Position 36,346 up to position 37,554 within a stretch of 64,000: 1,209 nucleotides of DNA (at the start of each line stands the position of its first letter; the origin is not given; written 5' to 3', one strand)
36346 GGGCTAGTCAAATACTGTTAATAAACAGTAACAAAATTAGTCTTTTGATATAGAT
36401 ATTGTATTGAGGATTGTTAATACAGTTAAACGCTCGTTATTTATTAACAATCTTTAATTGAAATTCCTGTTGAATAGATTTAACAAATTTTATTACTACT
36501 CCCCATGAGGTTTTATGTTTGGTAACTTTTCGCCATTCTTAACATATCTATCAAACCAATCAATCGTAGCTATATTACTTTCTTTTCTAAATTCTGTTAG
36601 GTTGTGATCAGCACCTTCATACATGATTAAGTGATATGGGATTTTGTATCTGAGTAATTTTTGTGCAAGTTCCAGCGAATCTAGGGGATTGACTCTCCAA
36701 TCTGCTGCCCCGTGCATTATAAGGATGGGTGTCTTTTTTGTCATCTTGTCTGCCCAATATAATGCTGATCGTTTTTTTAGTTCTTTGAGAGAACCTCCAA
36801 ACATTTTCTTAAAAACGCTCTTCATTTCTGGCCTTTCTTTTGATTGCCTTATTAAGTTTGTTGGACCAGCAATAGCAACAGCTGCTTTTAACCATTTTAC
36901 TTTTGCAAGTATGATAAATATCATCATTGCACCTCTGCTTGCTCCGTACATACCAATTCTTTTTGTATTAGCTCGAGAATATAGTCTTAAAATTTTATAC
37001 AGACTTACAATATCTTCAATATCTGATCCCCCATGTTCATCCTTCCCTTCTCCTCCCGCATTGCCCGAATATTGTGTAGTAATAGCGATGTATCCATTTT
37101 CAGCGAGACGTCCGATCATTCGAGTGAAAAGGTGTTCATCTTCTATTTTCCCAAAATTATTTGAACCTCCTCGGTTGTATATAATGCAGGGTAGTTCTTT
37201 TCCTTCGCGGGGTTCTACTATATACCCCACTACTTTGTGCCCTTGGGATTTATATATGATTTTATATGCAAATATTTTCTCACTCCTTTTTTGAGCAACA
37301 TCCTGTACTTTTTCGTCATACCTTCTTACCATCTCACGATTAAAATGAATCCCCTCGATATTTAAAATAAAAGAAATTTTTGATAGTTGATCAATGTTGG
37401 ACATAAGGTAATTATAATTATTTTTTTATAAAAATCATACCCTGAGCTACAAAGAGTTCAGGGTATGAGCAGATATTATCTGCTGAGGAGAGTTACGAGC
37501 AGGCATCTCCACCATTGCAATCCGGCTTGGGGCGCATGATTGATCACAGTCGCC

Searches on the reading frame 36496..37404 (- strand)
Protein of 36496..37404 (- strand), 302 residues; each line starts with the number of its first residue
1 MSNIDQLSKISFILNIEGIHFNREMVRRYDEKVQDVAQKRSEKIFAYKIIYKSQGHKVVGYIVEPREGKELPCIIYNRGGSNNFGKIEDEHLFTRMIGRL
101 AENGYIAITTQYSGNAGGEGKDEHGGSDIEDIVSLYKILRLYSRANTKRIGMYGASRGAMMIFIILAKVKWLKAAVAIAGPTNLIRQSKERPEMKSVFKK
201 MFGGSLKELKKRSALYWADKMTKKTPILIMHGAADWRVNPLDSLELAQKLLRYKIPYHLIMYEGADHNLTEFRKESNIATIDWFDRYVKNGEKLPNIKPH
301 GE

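Call 35: search_protein_families(library=pfam, proteins=[window:36496-37404:-], max_evalue=0.001)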
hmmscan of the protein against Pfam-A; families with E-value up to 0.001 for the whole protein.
window:36496-37404:- (302 aa): 8 families
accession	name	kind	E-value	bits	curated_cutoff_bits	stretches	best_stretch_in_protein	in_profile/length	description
PF00326.27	Peptidase_S9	-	9.3e-20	71.5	22.6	1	100-290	10-212/213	Prolyl oligopeptidase family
PF20434.5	BD-FAE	-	2.8e-10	40.5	26.8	1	66-250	8-215/215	BD-FAE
PF02129.25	Peptidase_S15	-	5.8e-10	39.7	23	1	60-186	7-134/262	X-Pro dipeptidyl-peptidase (S15 family)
PF01738.24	DLH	-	5.5e-09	36.4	21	1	93-275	30-194/217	Dienelactone hydrolase family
PF12146.15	Hydrolase_4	-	2.1e-06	27.7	27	0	216-269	183-234/239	Serine aminopeptidase, S33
PF08840.17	BAAT_C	-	6.5e-05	23.5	20.9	0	145-188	19-62/210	BAAT / Acyl-CoA thioester hydrolase C terminal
PF05448.18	AXE1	-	0.0001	21.6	21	0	39-95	49-107/321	Acetyl xylan esterase (AXE1)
PF03959.19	FSH1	-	0.00044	20.4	21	1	128-252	81-188/211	Serine hydrolase (FSH1)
